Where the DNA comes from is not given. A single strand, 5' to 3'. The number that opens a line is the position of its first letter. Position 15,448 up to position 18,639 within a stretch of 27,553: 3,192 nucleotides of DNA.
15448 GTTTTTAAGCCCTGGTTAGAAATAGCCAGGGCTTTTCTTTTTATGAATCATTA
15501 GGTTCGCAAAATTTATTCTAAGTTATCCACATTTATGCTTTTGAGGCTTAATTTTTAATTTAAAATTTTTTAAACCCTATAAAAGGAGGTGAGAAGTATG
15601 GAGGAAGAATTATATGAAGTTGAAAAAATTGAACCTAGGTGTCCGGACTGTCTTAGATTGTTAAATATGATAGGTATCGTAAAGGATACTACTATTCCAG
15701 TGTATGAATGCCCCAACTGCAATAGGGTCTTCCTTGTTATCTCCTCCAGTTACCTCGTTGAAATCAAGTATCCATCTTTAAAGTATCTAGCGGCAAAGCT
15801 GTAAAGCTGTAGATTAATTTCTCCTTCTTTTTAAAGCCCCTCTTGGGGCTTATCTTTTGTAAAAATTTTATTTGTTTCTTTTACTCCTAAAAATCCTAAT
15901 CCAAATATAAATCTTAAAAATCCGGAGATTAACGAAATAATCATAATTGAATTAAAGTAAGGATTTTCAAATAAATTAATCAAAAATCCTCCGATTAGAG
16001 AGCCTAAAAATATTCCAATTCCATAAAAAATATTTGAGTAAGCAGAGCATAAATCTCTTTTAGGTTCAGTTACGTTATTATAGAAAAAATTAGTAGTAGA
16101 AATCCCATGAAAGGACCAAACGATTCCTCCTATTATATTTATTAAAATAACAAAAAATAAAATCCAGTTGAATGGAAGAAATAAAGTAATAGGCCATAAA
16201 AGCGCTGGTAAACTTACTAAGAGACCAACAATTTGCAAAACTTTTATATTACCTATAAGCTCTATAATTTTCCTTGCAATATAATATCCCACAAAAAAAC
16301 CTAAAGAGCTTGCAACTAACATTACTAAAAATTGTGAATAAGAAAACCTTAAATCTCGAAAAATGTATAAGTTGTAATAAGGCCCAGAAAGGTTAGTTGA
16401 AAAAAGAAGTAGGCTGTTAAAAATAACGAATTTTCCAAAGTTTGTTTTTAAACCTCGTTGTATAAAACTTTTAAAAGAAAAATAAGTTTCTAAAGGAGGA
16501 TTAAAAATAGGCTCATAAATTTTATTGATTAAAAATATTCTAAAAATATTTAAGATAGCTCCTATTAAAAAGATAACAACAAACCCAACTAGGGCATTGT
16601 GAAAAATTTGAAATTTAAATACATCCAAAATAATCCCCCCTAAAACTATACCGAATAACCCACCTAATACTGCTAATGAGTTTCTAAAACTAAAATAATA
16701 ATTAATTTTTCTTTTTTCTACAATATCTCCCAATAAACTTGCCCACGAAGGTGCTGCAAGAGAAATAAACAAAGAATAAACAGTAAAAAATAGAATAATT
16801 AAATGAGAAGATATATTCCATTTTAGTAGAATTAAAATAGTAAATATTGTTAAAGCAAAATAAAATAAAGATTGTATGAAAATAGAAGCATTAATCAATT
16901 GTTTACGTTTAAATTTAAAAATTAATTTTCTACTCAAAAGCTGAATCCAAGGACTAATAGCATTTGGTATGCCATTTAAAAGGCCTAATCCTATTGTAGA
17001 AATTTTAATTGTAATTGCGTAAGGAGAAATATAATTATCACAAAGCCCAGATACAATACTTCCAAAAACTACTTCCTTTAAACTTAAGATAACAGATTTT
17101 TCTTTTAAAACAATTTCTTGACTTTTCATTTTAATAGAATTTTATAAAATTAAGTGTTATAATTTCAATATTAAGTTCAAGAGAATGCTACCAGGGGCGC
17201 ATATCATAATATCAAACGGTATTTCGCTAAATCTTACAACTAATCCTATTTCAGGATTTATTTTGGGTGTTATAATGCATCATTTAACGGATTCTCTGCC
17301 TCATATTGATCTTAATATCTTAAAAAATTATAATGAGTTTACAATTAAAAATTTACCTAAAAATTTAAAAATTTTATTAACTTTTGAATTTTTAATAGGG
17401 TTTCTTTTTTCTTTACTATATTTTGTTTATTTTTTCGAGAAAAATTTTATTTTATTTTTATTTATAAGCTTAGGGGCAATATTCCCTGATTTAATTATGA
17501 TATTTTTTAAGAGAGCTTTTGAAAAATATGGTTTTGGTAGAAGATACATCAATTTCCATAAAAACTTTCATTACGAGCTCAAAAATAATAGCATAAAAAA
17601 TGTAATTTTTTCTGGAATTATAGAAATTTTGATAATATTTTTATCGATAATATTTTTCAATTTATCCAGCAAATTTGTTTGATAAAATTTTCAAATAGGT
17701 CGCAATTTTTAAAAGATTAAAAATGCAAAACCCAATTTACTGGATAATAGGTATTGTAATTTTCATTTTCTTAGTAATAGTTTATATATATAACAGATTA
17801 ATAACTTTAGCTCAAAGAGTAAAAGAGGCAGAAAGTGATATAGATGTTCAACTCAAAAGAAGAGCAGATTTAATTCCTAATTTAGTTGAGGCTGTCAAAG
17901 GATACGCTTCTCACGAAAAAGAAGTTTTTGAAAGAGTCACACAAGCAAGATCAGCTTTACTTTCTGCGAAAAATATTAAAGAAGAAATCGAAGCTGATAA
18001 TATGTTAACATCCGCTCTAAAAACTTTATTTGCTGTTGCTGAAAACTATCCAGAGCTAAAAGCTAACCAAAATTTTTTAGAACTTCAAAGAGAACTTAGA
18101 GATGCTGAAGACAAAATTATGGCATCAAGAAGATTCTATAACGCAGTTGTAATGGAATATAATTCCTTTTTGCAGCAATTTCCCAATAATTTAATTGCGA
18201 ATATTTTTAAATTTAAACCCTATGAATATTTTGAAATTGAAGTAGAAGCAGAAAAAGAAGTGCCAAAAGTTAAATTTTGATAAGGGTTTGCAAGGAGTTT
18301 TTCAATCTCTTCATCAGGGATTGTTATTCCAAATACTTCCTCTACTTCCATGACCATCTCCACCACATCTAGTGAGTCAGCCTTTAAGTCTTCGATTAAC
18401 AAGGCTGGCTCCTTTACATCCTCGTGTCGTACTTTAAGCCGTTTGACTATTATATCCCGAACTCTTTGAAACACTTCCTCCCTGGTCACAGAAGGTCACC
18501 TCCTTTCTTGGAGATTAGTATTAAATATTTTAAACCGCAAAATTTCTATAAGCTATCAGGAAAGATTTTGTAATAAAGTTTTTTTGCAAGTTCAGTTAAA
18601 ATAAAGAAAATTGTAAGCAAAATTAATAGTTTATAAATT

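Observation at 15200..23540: Six autonomous, GC-richer mini-gene cassettes with expression signals unlike the surrounding genome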

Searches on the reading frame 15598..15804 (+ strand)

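Call 13: search_protein_families(library=pfam, max_evalue=1, proteins=[window:15598-15804:+])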
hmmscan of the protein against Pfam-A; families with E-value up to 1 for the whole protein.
window:15598-15804:+ (68 aa): 19 families
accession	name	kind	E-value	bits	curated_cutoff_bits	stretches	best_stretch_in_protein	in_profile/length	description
PF04981.18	NMD3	-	0.0028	17.6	24.9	1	9-52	9-50/243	NMD3 family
PF02591.20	Zn_ribbon_9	-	0.0033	17.9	29.1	1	35-43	23-31/33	C4-type zinc ribbon domain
PF18551.6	TackOD1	-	0.0035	17.3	32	1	12-45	124-157/188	Thaumarchaeal output domain 1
PF09723.15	Zn_ribbon_8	-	0.018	15.5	34.4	0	36-50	6-20/41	Zinc ribbon domain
PF16866.11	PHD_4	-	0.018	15.4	30.6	1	16-41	39-64/65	PHD-finger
PF13453.11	Zn_ribbon_TFIIB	-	0.018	14.9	22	1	14-46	1-30/41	Transcription factor zinc-finger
PF24292.1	DUF7479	-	0.027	15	27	1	31-46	26-41/60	Domain of unknown function (DUF7479)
PF08271.17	Zn_Ribbon_TF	-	0.042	13.8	29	1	36-47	1-12/43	TFIIB zinc-binding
PF04023.20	FeoA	-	0.06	13.9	23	1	3-37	9-43/74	FeoA domain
PF23104.1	Zf-C2H2_ZNF451_6th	-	0.067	13.7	27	1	38-45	4-11/25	Sixth Zinc fingers C2H2 type, ZNF451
PF23545.1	Zn_ribbon_HMPTM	-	0.11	12.5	27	0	14-30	8-24/45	HMPTM N-terminal zinc ribbon domain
PF24460.1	DUF7575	-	0.11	12.4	28.5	0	12-20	3-11/28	Domain of unknown function (DUF7575)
PF10122.14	Zn_ribbon_Com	-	0.11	12.4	22.9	1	12-42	4-31/52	Mu-like prophage protein Com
PF24485.1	zf-C2H2_DHX34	-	0.12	12.9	27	0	36-45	2-11/25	DHX34-like, C2H2-type zinc finger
PF07975.18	C1_4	-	0.14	12.9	28.9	1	18-46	5-36/55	TFIIH C1-like domain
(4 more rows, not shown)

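Call 57: search_protein_families(library=pfam, max_evalue=0.01, proteins=[L001:3910-4434:-, L001:5356-5958:-])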
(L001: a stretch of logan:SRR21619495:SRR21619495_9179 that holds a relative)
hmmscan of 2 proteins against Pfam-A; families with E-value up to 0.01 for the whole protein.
L001:3910-4434:- (174 aa): 0 families

L001:5356-5958:- (200 aa): 1 family
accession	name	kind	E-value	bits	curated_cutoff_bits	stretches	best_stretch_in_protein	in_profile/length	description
PF20803.2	PaaX_M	-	1.2e-18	67.4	24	1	114-190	2-78/83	PaaX protein central Cas2-like domain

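Call 58: search_protein_families(library=phrogs, max_evalue=0.01, proteins=[window:15598-15804:+, L001:3910-4434:-])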
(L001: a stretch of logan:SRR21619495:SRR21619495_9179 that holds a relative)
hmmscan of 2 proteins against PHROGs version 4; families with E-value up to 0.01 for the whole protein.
window:15598-15804:+ (68 aa): 4 families
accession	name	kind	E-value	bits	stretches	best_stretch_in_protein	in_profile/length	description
phrog_4875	-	unknown function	0.0017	19.5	1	1-47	1-42/77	-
phrog_10675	-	unknown function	0.0033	18.6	1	9-50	2-46/98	-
phrog_6417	-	other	0.0037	18.2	0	36-57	8-29/68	translational regulator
phrog_13819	-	DNA, RNA and nucleotide metabolism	0.0043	18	0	37-62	5-30/62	gpCom control of modification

L001:3910-4434:- (174 aa): 0 families

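Call 95: search_protein_families(library=padloc, max_evalue=0.01, proteins=[window:15598-15804:+, L001:3910-4434:-, L001:5356-5958:-])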
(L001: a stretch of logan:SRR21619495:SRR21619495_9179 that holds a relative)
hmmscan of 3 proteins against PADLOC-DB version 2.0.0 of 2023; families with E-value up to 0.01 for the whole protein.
window:15598-15804:+ (68 aa): 0 families

L001:3910-4434:- (174 aa): 0 families

L001:5356-5958:- (200 aa): 4 families
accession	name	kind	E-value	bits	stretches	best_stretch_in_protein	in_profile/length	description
PDLC00935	Cas2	-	0.00029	19.2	1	121-165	3-48/96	CRISPR-associated endonuclease Cas2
PDLC01251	Cas2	-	0.00052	18.2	1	121-162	3-41/84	"CAS-I,CAS-II,CAS-III,CAS-IV,CAS-V,CAS-VI; acquisition_2"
PDLC02068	Cas2_II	-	0.00052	17.7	1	111-160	19-66/137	-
PDLC02070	Cas2_II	-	0.0019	16.6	1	122-155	4-35/89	-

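Call 97: search_protein_families(library=ncbifam, max_evalue=0.01, proteins=[window:15598-15804:+, L001:3910-4434:-, L001:5356-5958:-])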
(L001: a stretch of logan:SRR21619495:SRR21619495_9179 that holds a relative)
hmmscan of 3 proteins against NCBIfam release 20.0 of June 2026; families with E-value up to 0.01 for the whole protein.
window:15598-15804:+ (68 aa): 0 families

L001:3910-4434:- (174 aa): 0 families

L001:5356-5958:- (200 aa): 2 families
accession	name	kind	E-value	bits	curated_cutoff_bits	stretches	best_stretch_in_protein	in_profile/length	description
TIGR01573.1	cas2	equivalog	0.0011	19.2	24.5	1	121-165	3-48/96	CRISPR-associated endonuclease Cas2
TIGR02277.1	PaaX_trns_reg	equivalog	0.0076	15.8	264.55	1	110-186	79-154/279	phenylacetic acid degradation operon negative regulatory protein PaaX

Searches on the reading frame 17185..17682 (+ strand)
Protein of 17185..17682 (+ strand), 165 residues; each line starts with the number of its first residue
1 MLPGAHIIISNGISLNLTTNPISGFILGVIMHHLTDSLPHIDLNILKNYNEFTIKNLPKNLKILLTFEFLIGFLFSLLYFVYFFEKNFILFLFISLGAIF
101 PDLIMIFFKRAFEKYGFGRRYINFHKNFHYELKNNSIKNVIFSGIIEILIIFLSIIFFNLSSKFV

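Call 106: search_protein_families(library=pfam, max_evalue=0.001, proteins=[window:17185-17682:+])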
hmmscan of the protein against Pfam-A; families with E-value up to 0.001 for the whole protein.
window:17185-17682:+ (165 aa): 0 families

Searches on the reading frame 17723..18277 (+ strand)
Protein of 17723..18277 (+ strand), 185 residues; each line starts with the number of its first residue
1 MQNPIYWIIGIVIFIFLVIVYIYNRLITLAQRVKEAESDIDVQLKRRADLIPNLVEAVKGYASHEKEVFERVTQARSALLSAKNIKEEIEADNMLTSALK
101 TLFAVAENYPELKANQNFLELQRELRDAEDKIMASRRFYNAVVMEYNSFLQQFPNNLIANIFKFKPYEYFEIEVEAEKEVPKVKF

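Call 57: search_protein_families(library=pfam, max_evalue=0.01, proteins=[L001:3910-4434:-, L001:5356-5958:-])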
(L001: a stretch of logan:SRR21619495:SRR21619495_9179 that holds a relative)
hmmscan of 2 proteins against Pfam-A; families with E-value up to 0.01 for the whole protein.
L001:3910-4434:- (174 aa): 0 families

L001:5356-5958:- (200 aa): 1 family
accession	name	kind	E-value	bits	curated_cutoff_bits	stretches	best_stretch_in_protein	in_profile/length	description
PF20803.2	PaaX_M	-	1.2e-18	67.4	24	1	114-190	2-78/83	PaaX protein central Cas2-like domain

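Call 58: search_protein_families(library=phrogs, max_evalue=0.01, proteins=[L001:3910-4434:-])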
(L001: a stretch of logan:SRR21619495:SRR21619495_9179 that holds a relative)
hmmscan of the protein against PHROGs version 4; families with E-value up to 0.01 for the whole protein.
L001:3910-4434:- (174 aa): 0 families

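Call 95: search_protein_families(library=padloc, max_evalue=0.01, proteins=[L001:3910-4434:-, L001:5356-5958:-])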
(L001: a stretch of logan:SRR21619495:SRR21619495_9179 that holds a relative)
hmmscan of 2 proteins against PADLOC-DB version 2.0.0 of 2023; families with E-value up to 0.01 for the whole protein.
L001:3910-4434:- (174 aa): 0 families

L001:5356-5958:- (200 aa): 4 families
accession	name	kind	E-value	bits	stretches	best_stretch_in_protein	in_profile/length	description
PDLC00935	Cas2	-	0.00029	19.2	1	121-165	3-48/96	CRISPR-associated endonuclease Cas2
PDLC01251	Cas2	-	0.00052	18.2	1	121-162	3-41/84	"CAS-I,CAS-II,CAS-III,CAS-IV,CAS-V,CAS-VI; acquisition_2"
PDLC02068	Cas2_II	-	0.00052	17.7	1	111-160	19-66/137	-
PDLC02070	Cas2_II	-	0.0019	16.6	1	122-155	4-35/89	-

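Call 97: search_protein_families(library=ncbifam, max_evalue=0.01, proteins=[L001:3910-4434:-, L001:5356-5958:-])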
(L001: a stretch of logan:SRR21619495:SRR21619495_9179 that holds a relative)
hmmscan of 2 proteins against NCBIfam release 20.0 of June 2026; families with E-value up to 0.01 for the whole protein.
L001:3910-4434:- (174 aa): 0 families

L001:5356-5958:- (200 aa): 2 families
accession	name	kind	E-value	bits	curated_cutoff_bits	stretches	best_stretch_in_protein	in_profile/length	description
TIGR01573.1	cas2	equivalog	0.0011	19.2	24.5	1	121-165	3-48/96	CRISPR-associated endonuclease Cas2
TIGR02277.1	PaaX_trns_reg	equivalog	0.0076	15.8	264.55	1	110-186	79-154/279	phenylacetic acid degradation operon negative regulatory protein PaaX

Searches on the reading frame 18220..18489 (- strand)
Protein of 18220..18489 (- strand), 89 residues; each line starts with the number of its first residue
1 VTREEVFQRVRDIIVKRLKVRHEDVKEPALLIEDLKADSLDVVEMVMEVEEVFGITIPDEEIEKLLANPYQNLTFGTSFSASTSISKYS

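Call 13: search_protein_families(library=pfam, max_evalue=1, proteins=[window:18220-18489:-])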
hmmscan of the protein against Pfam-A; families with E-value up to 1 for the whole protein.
window:18220-18489:- (89 aa): 2 families
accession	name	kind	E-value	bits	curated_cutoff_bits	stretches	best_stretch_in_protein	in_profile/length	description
PF00550.31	PP-binding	-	1e-08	35.7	20.8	1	8-62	1-54/67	Phosphopantetheine attachment site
PF14573.12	PP-binding_2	-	0.00015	22.3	32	1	34-64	43-73/96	Acyl-carrier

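Call 57: search_protein_families(library=pfam, max_evalue=0.01, proteins=[L001:3910-4434:-, L001:5356-5958:-])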
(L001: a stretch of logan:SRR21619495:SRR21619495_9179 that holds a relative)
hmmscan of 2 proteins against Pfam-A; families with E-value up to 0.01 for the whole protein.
L001:3910-4434:- (174 aa): 0 families

L001:5356-5958:- (200 aa): 1 family
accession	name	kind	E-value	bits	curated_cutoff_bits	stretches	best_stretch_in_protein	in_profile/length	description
PF20803.2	PaaX_M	-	1.2e-18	67.4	24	1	114-190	2-78/83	PaaX protein central Cas2-like domain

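Call 58: search_protein_families(library=phrogs, max_evalue=0.01, proteins=[L001:3910-4434:-])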
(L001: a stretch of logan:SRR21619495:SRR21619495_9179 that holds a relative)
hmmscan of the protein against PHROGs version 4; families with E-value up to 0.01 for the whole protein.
L001:3910-4434:- (174 aa): 0 families

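Call 95: search_protein_families(library=padloc, max_evalue=0.01, proteins=[window:18220-18489:-, L001:3910-4434:-, L001:5356-5958:-])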
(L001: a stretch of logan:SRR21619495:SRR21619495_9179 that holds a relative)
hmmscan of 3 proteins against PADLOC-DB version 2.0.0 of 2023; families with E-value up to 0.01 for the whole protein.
window:18220-18489:- (89 aa): 0 families

L001:3910-4434:- (174 aa): 0 families

L001:5356-5958:- (200 aa): 4 families
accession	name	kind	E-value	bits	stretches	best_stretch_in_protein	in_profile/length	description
PDLC00935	Cas2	-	0.00029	19.2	1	121-165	3-48/96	CRISPR-associated endonuclease Cas2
PDLC01251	Cas2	-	0.00052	18.2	1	121-162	3-41/84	"CAS-I,CAS-II,CAS-III,CAS-IV,CAS-V,CAS-VI; acquisition_2"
PDLC02068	Cas2_II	-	0.00052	17.7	1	111-160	19-66/137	-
PDLC02070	Cas2_II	-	0.0019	16.6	1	122-155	4-35/89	-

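Call 97: search_protein_families(library=ncbifam, max_evalue=0.01, proteins=[window:18220-18489:-, L001:3910-4434:-, L001:5356-5958:-])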
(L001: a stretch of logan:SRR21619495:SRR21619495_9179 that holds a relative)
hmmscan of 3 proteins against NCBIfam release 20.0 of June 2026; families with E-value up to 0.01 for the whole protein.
window:18220-18489:- (89 aa): 17 families
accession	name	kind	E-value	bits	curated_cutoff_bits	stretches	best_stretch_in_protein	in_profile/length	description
NF002148.0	PRK00982.1-2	subfamily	5.1e-23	80.7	71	1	3-65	2-64/79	acyl carrier protein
TIGR00517.1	acyl_carrier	equivalog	4.8e-20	71.2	70.45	1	4-65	2-63/77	acyl carrier protein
NF002151.0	PRK00982.1-5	equivalog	1.8e-19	69.6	92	1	5-66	3-64/78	acyl carrier protein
NF002150.0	PRK00982.1-4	subfamily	2.8e-19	69.1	66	1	1-65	1-65/80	acyl carrier protein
NF002149.0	PRK00982.1-3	equivalog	4.4e-19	68.2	106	1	5-65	3-63/78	acyl carrier protein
NF009104.0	PRK12449.1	equivalog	1.7e-14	53.5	70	1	1-65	1-65/80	acyl carrier protein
NF002147.0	PRK00982.1-1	equivalog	9.3e-11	41.4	84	1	1-65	3-67/83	acyl carrier protein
NF003757.0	PRK05350.1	equivalog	1.9e-10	40.7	65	1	1-62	2-63/83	acyl carrier protein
NF006031.0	PRK08172.1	equivalog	2.1e-09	37.9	76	1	7-64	6-63/82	acyl carrier protein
NF005079.0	PRK06508.1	equivalog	1.3e-08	35.2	83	1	6-61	4-59/93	acyl carrier protein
NF040636.1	AcpM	exception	3.9e-08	33.2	146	1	2-65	2-65/93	meromycolate extension acyl carrier protein AcpM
NF005798.0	PRK07639.1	equivalog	5e-08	33.3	100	1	1-63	1-64/91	petrobactin biosynthesis protein AsbD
TIGR04069.1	ocin_ACP_rel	hypoth_equivalog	9.7e-07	29.2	70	1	5-64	8-64/77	peptide maturation system acyl carrier-related protein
NF058660.1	cispen_ACP_AmcB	equivalog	1.4e-06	28.3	80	1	7-63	3-61/80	cispentacin biosynthesis acyl carrier protein AmcB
NF005480.0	PRK07081.1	equivalog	0.00092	19.1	72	1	9-66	4-62/83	acyl carrier protein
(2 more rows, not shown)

L001:3910-4434:- (174 aa): 0 families

L001:5356-5958:- (200 aa): 2 families
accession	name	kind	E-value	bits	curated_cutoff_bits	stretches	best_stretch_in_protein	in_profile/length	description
TIGR01573.1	cas2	equivalog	0.0011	19.2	24.5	1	121-165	3-48/96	CRISPR-associated endonuclease Cas2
TIGR02277.1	PaaX_trns_reg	equivalog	0.0076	15.8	264.55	1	110-186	79-154/279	phenylacetic acid degradation operon negative regulatory protein PaaX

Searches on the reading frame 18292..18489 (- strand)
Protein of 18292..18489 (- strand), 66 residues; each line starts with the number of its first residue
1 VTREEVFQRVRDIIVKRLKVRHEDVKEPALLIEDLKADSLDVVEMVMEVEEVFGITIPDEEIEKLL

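Call 29: find_homologous_proteins(query=window:18292-18489:-, max_evalue=0.001)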
Query seq(66 aa) (66 aa): 32 proteins with E <= 0.001 among 33 candidates.
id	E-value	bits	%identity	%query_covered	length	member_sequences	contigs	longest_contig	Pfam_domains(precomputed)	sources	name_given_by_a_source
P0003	1.7e-28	114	95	100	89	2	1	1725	PF00550.32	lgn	-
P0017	8.3e-24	100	93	86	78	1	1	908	PF00550.32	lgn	-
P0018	2.4e-10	58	57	85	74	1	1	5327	PF14573.12,PF00550.32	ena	-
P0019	1.9e-9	55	55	85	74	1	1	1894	PF14573.12,PF00550.32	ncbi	-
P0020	3.0e-9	54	53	89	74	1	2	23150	PF14573.12,PF00550.32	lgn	-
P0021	3.5e-9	54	52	91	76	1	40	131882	PF14573.12,PF00550.32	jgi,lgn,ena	-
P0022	3.6e-9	54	54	89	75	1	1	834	PF00550.32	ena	-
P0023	3.7e-9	54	51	89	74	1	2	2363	PF14573.12,PF00550.32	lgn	-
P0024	4.5e-9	54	52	91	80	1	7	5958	PF14573.12,PF00550.32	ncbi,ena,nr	ncbi:MAG: acyl carrier protein [Clostridia bacterium]|nr:acyl carrier protein [Clostridia bacterium]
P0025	7.5e-9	53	55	85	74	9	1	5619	PF14573.12,PF00550.32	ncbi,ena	-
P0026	8.0e-9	53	55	88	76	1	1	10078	PF14573.12,PF00550.32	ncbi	-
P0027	2.0e-8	52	56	86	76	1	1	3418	PF00550.32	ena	-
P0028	2.4e-8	51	54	85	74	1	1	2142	PF00550.32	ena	-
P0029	2.6e-8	51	53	89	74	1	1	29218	PF14573.12,PF00550.32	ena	-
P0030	5.1e-8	50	53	88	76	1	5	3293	PF00550.32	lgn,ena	-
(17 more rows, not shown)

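Call 31: find_encoding_contigs(protein=P0017, flank=5000)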
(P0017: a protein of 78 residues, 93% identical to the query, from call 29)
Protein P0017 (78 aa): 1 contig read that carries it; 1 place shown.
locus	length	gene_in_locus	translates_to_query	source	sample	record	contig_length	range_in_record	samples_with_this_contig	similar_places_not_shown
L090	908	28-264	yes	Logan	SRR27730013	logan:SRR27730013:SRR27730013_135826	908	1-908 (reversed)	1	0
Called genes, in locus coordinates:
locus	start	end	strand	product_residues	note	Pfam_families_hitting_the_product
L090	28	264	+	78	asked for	PF00550:PP-binding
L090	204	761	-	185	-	PF04011:LemA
